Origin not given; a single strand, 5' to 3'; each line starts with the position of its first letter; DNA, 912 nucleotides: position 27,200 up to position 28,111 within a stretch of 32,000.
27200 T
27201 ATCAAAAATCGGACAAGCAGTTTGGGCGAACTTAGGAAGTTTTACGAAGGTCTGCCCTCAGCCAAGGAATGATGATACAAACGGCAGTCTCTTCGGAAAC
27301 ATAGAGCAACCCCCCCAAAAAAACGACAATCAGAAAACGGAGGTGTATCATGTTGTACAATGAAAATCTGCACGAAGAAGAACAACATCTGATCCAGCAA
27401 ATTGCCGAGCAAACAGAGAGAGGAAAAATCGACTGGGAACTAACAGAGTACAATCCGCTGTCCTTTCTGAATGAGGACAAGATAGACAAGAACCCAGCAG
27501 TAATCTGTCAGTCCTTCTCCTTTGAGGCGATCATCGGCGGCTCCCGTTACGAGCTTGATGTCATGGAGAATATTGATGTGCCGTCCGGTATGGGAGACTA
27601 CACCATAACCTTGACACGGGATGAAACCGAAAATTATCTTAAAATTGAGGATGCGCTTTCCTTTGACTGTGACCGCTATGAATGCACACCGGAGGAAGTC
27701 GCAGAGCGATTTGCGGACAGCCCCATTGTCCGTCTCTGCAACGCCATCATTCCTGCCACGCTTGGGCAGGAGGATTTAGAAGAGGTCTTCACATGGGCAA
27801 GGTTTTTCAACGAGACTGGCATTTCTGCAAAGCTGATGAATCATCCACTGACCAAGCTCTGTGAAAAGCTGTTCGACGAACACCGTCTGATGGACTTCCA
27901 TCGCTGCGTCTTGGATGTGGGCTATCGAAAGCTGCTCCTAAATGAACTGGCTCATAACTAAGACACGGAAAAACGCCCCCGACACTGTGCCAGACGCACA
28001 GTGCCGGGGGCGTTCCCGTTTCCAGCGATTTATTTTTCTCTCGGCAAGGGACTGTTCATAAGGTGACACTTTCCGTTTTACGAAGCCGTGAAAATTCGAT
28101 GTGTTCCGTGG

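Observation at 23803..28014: hsdR-linked trio: NYN-domain protein, Fe-S DinG/XPD-like helicase and acidic 203-aa protein; candidate undescribed defence module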

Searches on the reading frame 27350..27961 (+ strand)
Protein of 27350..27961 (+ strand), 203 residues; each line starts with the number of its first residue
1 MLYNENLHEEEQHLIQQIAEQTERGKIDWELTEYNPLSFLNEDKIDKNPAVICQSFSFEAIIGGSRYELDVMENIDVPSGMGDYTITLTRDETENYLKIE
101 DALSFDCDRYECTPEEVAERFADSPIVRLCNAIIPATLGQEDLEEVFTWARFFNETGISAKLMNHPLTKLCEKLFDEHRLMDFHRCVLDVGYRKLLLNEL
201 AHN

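Call 3: search_protein_families(library=pfam, proteins=[window:27350-27961:+], max_evalue=0.01)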
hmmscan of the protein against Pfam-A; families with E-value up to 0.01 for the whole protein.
window:27350-27961:+ (203 aa): 0 families

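Call 4: search_protein_families(library=padloc, proteins=[window:27350-27961:+], max_evalue=0.01)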
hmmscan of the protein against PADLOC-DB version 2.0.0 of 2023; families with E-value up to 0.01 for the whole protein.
window:27350-27961:+ (203 aa): 0 families

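Call 6: search_protein_families(library=ncbifam, proteins=[window:27350-27961:+], max_evalue=0.01)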
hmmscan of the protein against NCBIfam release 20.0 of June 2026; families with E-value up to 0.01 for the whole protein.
window:27350-27961:+ (203 aa): 0 families

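Call 7: search_protein_families(library=phrogs, proteins=[window:27350-27961:+], max_evalue=0.01)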
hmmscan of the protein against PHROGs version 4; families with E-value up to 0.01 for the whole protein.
window:27350-27961:+ (203 aa): 0 families

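Call 15: find_homologous_proteins(query=window:27350-27961:+)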
Query window:27350-27961:+ (203 aa): 95 proteins with E <= 0.001 among 180 candidates.
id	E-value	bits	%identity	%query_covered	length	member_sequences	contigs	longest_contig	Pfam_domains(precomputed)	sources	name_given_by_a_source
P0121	1.9e-131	454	98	100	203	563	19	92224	-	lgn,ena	-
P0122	2.7e-131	453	98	100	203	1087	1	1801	-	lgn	-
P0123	7.6e-130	449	98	100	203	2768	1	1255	-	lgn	-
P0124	6.4e-129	446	97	100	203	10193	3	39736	-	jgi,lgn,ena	jgi:hypothetical protein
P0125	1.6e-128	444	98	98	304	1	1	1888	-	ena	-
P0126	3.4e-126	437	98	95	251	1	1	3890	-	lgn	-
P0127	3.6e-125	433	97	96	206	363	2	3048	-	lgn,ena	-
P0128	1.1e-120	419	94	96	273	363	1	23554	-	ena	-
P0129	4.3e-117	407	88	100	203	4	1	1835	-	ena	-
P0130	2.7e-116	404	88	100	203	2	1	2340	-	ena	-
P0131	5.7e-112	390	85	100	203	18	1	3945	-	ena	-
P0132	1.7e-111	389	85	100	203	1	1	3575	-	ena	-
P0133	5.7e-111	387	85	100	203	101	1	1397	-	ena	-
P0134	1.0e-110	386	85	100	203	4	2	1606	-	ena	-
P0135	3.1e-110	385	84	100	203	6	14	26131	-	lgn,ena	-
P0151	1.3e-97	343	75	99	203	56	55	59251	-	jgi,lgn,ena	-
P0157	5.2e-89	315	67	99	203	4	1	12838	-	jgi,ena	-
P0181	3.1e-61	225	52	97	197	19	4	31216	-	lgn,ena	-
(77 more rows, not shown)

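Call 25: find_encoding_contigs(protein=P0181, flank=10000, max_places=3)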
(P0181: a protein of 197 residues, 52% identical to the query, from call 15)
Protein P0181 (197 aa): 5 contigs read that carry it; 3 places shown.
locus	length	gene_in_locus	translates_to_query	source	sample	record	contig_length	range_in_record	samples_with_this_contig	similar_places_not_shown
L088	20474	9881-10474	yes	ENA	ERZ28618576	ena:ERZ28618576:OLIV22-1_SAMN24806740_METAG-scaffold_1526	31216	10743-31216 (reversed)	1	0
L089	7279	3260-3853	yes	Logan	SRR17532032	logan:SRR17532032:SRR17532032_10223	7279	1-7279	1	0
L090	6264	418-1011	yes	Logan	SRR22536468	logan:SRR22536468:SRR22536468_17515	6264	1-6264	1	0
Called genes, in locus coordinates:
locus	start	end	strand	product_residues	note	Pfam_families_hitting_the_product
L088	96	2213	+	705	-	PF28530:DUF8426, PF20720:nSTAND3 (weak), PF07728:AAA_5, PF28529:McrB_lid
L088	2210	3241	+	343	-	PF10117:McrBC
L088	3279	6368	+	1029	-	PF04313:HSDR_N, PF04851:ResIII, PF18766:SWI2_SNF2, PF22679:T1R_D3-like, PF11867:T1RH-like_C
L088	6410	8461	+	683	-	PF04851:ResIII (faint), PF00270:DEAD (faint), PF06733:DEAD_2 (weak), PF00271:Helicase_C (faint), PF13307:Helicase_C_2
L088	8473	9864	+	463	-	PF01936:NYN (weak)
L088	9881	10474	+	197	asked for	-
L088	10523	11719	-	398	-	PF04545:Sigma70_r4 (faint)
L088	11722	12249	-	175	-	PF06908:YpsA, PF02481:DNA_processg_A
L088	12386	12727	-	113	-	PF13560:HTH_31, PF12844:HTH_19, PF01381:HTH_3, PF13413:HTH_25 (weak)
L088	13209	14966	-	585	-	PF07275:ArdA, PF12957:DUF3846, PF18832:LPD18, PF14195:DUF4316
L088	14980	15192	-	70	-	PF14203:TTRAP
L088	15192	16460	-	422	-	PF01624:MutS_I (weak)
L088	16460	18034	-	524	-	PF08401:ArdcN, PF20573:DUF6782 (weak), PF12960:DUF3849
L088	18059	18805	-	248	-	-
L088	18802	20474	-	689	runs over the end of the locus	PF01751:Toprim, PF01131:Topoisom_bac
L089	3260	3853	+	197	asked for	-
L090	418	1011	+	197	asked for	-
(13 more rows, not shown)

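Call 26: find_encoding_contigs(protein=P0151, flank=10000, max_places=3)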
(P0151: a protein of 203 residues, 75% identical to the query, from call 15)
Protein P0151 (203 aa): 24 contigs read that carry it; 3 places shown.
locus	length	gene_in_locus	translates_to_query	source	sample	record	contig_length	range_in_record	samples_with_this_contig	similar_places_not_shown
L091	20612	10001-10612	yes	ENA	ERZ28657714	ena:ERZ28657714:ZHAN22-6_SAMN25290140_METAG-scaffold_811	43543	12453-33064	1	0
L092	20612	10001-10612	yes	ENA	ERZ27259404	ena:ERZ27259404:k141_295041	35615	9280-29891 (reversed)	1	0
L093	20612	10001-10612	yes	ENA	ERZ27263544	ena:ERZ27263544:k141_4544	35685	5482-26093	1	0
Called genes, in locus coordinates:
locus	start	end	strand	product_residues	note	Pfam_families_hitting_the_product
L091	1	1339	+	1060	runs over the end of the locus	PF04313:HSDR_N, PF04851:ResIII, PF18766:SWI2_SNF2, PF22679:T1R_D3-like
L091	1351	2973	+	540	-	PF02384:N6_Mtase, PF07669:Eco57I (weak)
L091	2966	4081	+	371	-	PF01420:Methylase_S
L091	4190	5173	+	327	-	PF02899:Phage_int_SAM_1 (weak), PF13495:Phage_int_SAM_4, PF00589:Phage_integrase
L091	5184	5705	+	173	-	PF01420:Methylase_S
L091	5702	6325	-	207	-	-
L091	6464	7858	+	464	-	PF01936:NYN (weak)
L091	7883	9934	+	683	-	PF00270:DEAD (faint), PF06733:DEAD_2 (weak), PF00271:Helicase_C (weak), PF13307:Helicase_C_2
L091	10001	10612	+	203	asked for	-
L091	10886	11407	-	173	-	PF06908:YpsA, PF02481:DNA_processg_A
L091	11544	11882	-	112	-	PF12844:HTH_19, PF13560:HTH_31, PF01381:HTH_3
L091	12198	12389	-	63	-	-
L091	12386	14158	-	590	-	PF07275:ArdA, PF12957:DUF3846, PF18832:LPD18, PF14195:DUF4316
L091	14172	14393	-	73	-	PF14203:TTRAP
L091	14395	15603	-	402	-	PF01624:MutS_I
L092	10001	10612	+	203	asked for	-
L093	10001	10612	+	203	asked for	-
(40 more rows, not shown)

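Call 27: find_encoding_contigs(protein=P0157, flank=10000, max_places=2)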
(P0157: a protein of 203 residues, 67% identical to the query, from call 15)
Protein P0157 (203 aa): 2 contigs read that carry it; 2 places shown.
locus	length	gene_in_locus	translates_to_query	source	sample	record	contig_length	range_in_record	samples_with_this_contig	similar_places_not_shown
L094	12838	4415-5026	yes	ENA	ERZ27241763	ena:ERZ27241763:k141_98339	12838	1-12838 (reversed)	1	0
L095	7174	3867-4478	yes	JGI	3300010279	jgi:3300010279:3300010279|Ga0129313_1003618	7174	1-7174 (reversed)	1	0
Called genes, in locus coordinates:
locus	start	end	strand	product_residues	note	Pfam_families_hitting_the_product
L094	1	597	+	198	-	?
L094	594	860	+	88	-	-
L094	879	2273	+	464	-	PF01936:NYN (weak)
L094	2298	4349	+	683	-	PF00270:DEAD (faint), PF06733:DEAD_2 (weak), PF00271:Helicase_C (faint), PF13307:Helicase_C_2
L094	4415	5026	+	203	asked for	-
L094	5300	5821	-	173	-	PF06908:YpsA, PF02481:DNA_processg_A (weak)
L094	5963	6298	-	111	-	PF12844:HTH_19, PF13560:HTH_31, PF01381:HTH_3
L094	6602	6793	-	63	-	-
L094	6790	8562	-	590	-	PF07275:ArdA, PF12957:DUF3846, PF18832:LPD18, PF14195:DUF4316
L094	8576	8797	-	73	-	PF14203:TTRAP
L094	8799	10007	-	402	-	PF01624:MutS_I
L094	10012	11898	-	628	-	PF08401:ArdcN, PF20573:DUF6782 (weak), PF12960:DUF3849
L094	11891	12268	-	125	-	-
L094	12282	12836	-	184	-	?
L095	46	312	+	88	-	-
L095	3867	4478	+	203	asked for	-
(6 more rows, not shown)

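Call 43: predict_structure(alignment_id=A2)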
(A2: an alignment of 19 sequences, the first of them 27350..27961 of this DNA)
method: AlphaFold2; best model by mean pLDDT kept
length: 203 residues; sequences in the alignment: 19
mean_pLDDT: 77.3   pTM: 0.73
mean pLDDT of the five models: 77.3, 75.6, 68.3, 65.7, 65.4
residues with pLDDT >= 90: 36; 70-90: 118; 50-70: 45; < 50: 4
segments of 3 or more residues with pLDDT < 50: none
pLDDT, mean of each block of 10 residues (from residue 1): 70 91 93 73 55 86 92 79 87 82 74 75 85 80 55 56 78 77 75 85 73
secondary structure, 60 per line:
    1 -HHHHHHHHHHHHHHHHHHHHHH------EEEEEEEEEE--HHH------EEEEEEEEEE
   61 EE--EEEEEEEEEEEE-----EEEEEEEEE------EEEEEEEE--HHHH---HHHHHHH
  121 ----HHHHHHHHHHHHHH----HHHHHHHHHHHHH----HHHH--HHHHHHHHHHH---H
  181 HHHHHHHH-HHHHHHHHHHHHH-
elements in order: H2-23 E30-39 E51-62 E65-76 E82-90 E97-104 H107-110 H114-120 H125-138 H143-155 H160-163 H166-176 H180-188 H190-202

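Call 47: search_protein_representatives(protein=window:27350-27961:+)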
Query: 203 residues. Proteins with E-value up to 0.001 (for the whole library): 202; up to 1e-10: 134; up to 1e-30: 39. The best 150 are listed.
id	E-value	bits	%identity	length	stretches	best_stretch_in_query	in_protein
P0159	2.3e-86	305.0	96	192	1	55-193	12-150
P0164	8.0e-82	290.2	98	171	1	1-133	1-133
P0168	7.3e-75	267.5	97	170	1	1-125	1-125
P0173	2.1e-69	249.7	97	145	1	1-115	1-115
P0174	6.0e-69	248.1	97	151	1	1-116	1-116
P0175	9.6e-69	247.5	98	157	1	1-113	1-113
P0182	2.3e-61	223.4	83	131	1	84-203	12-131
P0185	5.5e-60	218.9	94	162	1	33-138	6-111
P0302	1.9e-57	210.6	48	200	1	6-200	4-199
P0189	7.8e-57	208.6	95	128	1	1-101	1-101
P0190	6.7e-56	205.6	95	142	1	1-100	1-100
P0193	2.8e-54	200.3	96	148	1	1-97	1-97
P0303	8.0e-50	185.7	45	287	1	14-199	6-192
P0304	3.9e-49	183.5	91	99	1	1-92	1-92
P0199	9.8e-47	175.6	95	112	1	1-86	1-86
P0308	4.5e-42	160.4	45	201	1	9-201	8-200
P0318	2.4e-34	135.2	38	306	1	6-198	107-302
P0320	8.2e-33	130.2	35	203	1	7-200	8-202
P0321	2.8e-32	128.4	34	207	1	9-198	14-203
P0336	2.4e-25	105.8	34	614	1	5-201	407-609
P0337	3.2e-25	105.4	30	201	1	5-199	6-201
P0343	1.4e-23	100.0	32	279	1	1-199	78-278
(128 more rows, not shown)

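Call 50: fold_search(model_id=the predicted structure, library=pdb)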
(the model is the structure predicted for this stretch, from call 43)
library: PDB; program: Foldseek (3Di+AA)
matches with E <= 10: 807; with E <= 0.001: 0
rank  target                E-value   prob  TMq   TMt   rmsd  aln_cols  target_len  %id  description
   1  1u00_A                9.3e-02  0.08  0.15  0.14  21.2       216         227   14  HscA substrate binding domain complexed with the IscU recognition peptide ELPPVKIHC (released 2004-10-05)
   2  3tho_A                1.0e-01  0.16  0.18  0.11  20.5       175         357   17  Crystal structure of Mre11:Rad50 in its ATP/ADP bound state (released 2011-10-12)
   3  6e8a_A                1.3e-01  0.38  0.19  0.24  10.0       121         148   13  Crystal structure of DcrB from Salmonella enterica at 1.92 Angstroms resolution (released 2018-10-31)
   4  4rth_A                1.7e-01  0.90  0.28  0.33   5.5        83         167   12  The crystal structure of PsbP from Zea mays (released 2015-03-11)
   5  6e8a_B                1.7e-01  0.33  0.19  0.25  10.2       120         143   12  Crystal structure of DcrB from Salmonella enterica at 1.92 Angstroms resolution (released 2018-10-31)
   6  6baq_A                1.7e-01  0.25  0.17  0.18  16.8       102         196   12  Mus musculus BPIFA1 (released 2018-05-09)
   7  9dvi_B                2.2e-01  0.07  0.16  0.15  18.4       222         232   14  Hetero-hexameric Hsp70-Hsp40-DafA complex (released 2025-10-22)
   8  8oej_A                2.2e-01  0.07  0.11  0.09  22.3       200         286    7  Extended RPA-DNA nucleoprotein filament (released 2023-05-10)
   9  3qf7_B                2.4e-01  0.13  0.18  0.12  21.2       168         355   15  The Mre11:Rad50 complex forms an ATP dependent molecular clamp in DNA double-strand break repair (released 2011-04-20)
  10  4w9m_E                2.4e-01  0.10  0.18  0.11  22.3       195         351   14  AMPPNP bound Rad50 in complex with dsDNA (released 2015-01-14)
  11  4h62_Q                2.6e-01  0.60  0.25  0.20   7.8       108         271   10  Structure of the Saccharomyces cerevisiae Mediator subcomplex Med17C/Med11C/Med22C (released 2012-10-31)
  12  6baq_B                2.6e-01  0.20  0.17  0.18  16.7       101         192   12  Mus musculus BPIFA1 (released 2018-05-09)
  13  6yr8_B                2.7e-01  0.21  0.15  0.29  14.2        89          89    8  Affimer K6 - KRAS protein complex (released 2020-07-08)
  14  4w9m_K                2.7e-01  0.09  0.19  0.13  18.6       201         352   16  AMPPNP bound Rad50 in complex with dsDNA (released 2015-01-14)
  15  8b7d                  3.1e-01  0.18  0.19  0.24  11.9       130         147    8  Luminal domain of TMEM106B (released 2023-07-19)
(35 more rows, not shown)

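Call 51: find_encoding_contigs(protein=P0337, flank=8000, max_places=3)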
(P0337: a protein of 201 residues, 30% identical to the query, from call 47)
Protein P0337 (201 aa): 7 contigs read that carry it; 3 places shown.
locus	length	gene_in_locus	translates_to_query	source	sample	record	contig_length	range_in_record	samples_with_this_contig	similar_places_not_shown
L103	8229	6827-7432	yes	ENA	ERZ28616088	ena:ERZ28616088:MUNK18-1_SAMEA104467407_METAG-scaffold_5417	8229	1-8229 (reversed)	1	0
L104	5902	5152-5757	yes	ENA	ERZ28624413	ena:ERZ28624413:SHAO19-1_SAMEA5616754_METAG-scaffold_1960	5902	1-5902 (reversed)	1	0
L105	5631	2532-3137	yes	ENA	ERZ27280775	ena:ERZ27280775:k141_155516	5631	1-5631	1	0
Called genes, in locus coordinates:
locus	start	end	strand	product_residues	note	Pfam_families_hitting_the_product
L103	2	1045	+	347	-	?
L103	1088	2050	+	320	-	PF13154:DUF3991, PF13155:Toprim_2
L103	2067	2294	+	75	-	-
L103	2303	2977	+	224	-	PF18941:DUF5688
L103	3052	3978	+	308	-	PF18941:DUF5688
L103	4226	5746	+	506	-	PF00145:DNA_methylase, PF01155:HypA (weak), PF00145:DNA_methylase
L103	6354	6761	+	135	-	-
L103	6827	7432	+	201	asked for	-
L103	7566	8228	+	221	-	?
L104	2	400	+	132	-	?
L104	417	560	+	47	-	-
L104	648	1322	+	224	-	PF18941:DUF5688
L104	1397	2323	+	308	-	PF18941:DUF5688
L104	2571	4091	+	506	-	PF00145:DNA_methylase, PF01155:HypA (weak), PF00145:DNA_methylase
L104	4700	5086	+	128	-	-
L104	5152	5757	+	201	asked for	-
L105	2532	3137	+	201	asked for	-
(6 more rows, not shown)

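Call 55: search_dna_similar(query=window:27350-27961:+, collection=plasmids, mode=protein, max_evalue=0.001, max_rows=15)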
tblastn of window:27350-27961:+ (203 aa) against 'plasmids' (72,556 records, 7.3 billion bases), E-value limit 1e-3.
Records with a match: 1; places in all: 1; records where one place covers at least 80% of the query: 1.
Best place of each record, by identity: 95-99% 1.
By first word of the organism name: Vescimonas 1.
By predicted mobility (MOB-suite, as given by PLSDB): non-mobilizable 1.
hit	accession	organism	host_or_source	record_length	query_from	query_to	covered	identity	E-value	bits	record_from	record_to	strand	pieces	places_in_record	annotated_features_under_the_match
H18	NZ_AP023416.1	Vescimonas fastidiosa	Homo sapiens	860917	1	202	100%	98.5%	1e-131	414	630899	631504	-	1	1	hypothetical protein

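Call 60: fold_search(model_id=the predicted structure, library=viral)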
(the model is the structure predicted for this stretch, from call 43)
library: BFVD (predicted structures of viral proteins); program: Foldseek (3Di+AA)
matches with E <= 10: 1277; with E <= 0.001: 0
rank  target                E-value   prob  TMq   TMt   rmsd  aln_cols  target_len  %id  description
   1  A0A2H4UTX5            4.5e-03  1.00  0.33  0.47  10.5       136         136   11  Uncharacterized protein [Bodo saltans virus]
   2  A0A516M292            2.5e-02  0.44  0.23  0.17  17.7       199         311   12  (no name in the UniProt tables at hand)
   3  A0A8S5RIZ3            4.1e-02  0.18  0.19  0.21  20.8       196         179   12  Uncharacterized protein [virus sp. ctDJ83]
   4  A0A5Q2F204            4.6e-02  0.25  0.14  0.25  15.7        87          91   16  Uncharacterized protein [Serratia phage JS26]
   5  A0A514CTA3            7.3e-02  0.38  0.21  0.21  16.2       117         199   13  Uncharacterized protein [Achromobacter phage Motura]
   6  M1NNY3                7.3e-02  0.18  0.17  0.18  18.5       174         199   14  Uncharacterized protein [Moumouvirus goulette]
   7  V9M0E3                7.7e-02  0.14  0.18  0.20  16.9       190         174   13  Uncharacterized protein [Vibrio phage VP4B]
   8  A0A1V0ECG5            8.6e-02  0.85  0.22  0.42   4.9        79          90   14  (no name in the UniProt tables at hand)
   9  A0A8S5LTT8            8.6e-02  0.80  0.31  0.43  11.7       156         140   16  Uncharacterized protein [Siphoviridae sp. ctxBC2]
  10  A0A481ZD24            8.6e-02  0.44  0.18  0.30  18.8        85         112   12  Uncharacterized protein [Pithovirus LCPAC406]
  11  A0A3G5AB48            9.1e-02  0.25  0.24  0.07  19.8       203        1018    8  Putative WcaK-like polysaccharide pyruvyl transferase [Hyperionvirus sp.]
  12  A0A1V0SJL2            9.7e-02  0.09  0.14  0.10  31.9       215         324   12  Uncharacterized protein [Klosneuvirus KNV1]
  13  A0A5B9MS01            1.1e-01  0.18  0.12  0.31  13.7        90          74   12  (no name in the UniProt tables at hand)
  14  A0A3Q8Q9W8            1.1e-01  0.38  0.22  0.35  15.4       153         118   11  Uncharacterized protein [Sulfolobales Beppu filamentous virus 3]
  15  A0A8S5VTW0            1.2e-01  0.41  0.25  0.31   7.8       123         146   13  Uncharacterized protein [Ackermannviridae sp.]
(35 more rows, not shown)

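Call 63: find_related_loci(query=A2, collection=metagenome_contigs, flank=8000)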
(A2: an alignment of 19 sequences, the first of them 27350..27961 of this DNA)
Query A2 (203 aa) in metagenome_contigs; peptide patterns used: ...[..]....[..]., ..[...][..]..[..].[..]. (x = any residue, [..] = any of these).
425 stretches matched a pattern; 374 encode a relative of the query (tblastn E <= 1e-3); the best 80 are kept; 80 distinct loci.
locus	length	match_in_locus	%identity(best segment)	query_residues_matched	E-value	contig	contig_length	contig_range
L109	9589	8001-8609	100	1-203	2e-138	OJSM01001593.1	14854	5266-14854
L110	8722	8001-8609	100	1-203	3e-138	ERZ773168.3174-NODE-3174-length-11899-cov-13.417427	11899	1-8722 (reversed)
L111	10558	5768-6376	100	1-203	3e-138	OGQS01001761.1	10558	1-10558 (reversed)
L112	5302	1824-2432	100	1-203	4e-139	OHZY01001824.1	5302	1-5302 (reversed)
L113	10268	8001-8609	100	1-203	2e-138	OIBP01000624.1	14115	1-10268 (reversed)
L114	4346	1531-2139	100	1-203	1e-140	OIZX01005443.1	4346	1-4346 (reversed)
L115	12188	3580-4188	100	1-203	3e-138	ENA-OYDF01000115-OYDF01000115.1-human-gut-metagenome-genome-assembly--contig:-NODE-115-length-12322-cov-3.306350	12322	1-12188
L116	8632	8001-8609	100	1-203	3e-138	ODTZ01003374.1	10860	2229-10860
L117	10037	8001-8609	100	1-203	3e-138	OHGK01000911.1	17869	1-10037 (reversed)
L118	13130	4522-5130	100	1-203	3e-138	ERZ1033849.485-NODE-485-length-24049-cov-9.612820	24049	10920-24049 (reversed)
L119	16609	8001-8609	100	1-203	3e-138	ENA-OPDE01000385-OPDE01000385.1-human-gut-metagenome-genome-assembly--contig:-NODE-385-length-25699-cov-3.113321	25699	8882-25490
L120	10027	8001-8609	100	1-203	4e-138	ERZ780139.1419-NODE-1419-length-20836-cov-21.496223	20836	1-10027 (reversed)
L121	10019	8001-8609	100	1-203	4e-138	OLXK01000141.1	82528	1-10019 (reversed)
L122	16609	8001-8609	100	1-203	7e-138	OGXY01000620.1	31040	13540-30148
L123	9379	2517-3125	100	1-203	7e-138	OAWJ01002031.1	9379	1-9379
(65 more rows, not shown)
